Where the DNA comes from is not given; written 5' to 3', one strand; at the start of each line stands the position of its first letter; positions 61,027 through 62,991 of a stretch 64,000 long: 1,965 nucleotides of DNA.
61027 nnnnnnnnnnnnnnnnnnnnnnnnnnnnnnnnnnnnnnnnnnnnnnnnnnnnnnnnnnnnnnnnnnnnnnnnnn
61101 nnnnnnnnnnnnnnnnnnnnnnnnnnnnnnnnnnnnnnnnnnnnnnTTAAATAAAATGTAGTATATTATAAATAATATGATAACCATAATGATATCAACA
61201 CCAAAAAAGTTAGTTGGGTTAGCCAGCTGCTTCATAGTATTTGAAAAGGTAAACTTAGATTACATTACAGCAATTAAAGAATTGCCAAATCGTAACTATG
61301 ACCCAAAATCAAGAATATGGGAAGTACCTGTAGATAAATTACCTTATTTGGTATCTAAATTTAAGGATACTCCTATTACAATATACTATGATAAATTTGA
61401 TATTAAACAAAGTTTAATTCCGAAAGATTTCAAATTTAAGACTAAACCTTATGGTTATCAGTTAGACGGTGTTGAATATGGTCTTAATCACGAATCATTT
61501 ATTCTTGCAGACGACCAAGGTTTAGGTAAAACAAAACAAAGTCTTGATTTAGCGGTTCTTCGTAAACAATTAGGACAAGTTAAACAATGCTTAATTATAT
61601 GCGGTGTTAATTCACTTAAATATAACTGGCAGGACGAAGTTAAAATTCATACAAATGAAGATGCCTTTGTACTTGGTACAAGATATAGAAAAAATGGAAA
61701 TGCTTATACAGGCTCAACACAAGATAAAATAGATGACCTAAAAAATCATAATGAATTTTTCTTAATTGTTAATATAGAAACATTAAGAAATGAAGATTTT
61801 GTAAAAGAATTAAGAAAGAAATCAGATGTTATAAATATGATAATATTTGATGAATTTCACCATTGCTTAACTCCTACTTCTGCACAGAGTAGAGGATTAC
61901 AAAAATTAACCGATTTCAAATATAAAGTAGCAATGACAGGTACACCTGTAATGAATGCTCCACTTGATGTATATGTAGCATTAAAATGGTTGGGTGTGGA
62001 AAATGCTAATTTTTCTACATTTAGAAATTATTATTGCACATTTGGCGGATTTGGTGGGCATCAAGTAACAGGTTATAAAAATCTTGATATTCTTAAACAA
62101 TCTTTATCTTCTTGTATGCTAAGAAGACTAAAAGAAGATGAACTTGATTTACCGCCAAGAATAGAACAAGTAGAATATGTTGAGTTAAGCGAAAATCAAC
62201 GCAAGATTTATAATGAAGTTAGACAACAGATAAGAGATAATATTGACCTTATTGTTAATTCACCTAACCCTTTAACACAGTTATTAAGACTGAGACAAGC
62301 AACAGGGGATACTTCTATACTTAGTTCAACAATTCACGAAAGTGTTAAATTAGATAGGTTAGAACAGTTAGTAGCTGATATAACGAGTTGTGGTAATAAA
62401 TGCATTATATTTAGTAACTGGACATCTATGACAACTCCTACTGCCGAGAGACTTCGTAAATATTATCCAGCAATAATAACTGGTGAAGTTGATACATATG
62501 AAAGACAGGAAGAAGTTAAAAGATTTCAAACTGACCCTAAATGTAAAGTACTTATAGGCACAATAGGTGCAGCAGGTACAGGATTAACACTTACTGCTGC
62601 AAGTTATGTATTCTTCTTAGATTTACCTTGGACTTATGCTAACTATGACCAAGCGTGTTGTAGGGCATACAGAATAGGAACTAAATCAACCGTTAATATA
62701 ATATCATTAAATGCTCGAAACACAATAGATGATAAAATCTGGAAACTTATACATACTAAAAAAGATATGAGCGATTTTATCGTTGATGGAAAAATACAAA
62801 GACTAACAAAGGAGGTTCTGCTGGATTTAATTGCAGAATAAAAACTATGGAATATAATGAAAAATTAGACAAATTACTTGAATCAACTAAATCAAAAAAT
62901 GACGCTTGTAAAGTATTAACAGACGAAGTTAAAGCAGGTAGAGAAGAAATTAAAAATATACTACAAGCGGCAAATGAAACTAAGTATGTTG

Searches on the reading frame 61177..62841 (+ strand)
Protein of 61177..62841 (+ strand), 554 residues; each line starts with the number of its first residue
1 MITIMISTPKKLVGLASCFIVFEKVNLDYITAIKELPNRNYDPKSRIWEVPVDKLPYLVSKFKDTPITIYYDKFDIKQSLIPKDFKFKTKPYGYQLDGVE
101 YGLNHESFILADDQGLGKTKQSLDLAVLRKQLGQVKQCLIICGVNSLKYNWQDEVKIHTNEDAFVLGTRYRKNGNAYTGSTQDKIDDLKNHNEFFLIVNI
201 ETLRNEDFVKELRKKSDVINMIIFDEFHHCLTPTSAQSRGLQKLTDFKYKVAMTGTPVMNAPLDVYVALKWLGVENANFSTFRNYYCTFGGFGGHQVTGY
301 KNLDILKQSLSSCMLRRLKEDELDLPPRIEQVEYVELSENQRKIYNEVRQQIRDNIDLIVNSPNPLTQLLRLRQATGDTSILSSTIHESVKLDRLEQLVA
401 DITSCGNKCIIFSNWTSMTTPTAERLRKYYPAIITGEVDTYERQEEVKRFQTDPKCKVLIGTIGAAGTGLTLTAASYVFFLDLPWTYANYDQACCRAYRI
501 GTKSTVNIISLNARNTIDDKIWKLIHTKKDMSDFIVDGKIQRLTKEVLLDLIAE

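Call 22: search_protein_families(library=phrogs, proteins=[window:61177-62841:+], max_evalue=0.001)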
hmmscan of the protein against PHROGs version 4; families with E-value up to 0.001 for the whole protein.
window:61177-62841:+ (554 aa): 10 families
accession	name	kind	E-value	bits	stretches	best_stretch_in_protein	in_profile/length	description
phrog_62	-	DNA, RNA and nucleotide metabolism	2.3e-115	387.7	1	81-550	687-1147/1881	DNA helicase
phrog_29996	-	unknown function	9.9e-35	120.8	1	74-537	714-1165/1189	-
phrog_16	-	DNA, RNA and nucleotide metabolism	1.3e-20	74.3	1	49-523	241-606/986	DNA helicase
phrog_1685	-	unknown function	9.8e-13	47.2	1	447-532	1459-1545/2278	-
phrog_11801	-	other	2.6e-11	42.5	1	251-354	1102-1226/2269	DNA methyltransferase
phrog_23807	-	unknown function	7.1e-11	41.6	1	91-354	130-389/1053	-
phrog_24008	-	DNA, RNA and nucleotide metabolism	2.5e-09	36.6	1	432-540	859-966/1006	helicase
phrog_11354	-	unknown function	2.9e-08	34.4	1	446-532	15-101/116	-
phrog_21391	-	DNA, RNA and nucleotide metabolism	0.00011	20.5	1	408-504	1361-1458/2021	DNA helicase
phrog_9690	-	DNA, RNA and nucleotide metabolism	0.00038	20.6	0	432-482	189-238/306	DNA helicase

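Call 26: find_encoding_contigs(protein=window:61177-62841:+, flank=10000, max_places=8)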
Protein window:61177-62841:+ (554 aa): no gene with exactly this product is on record in the collection.
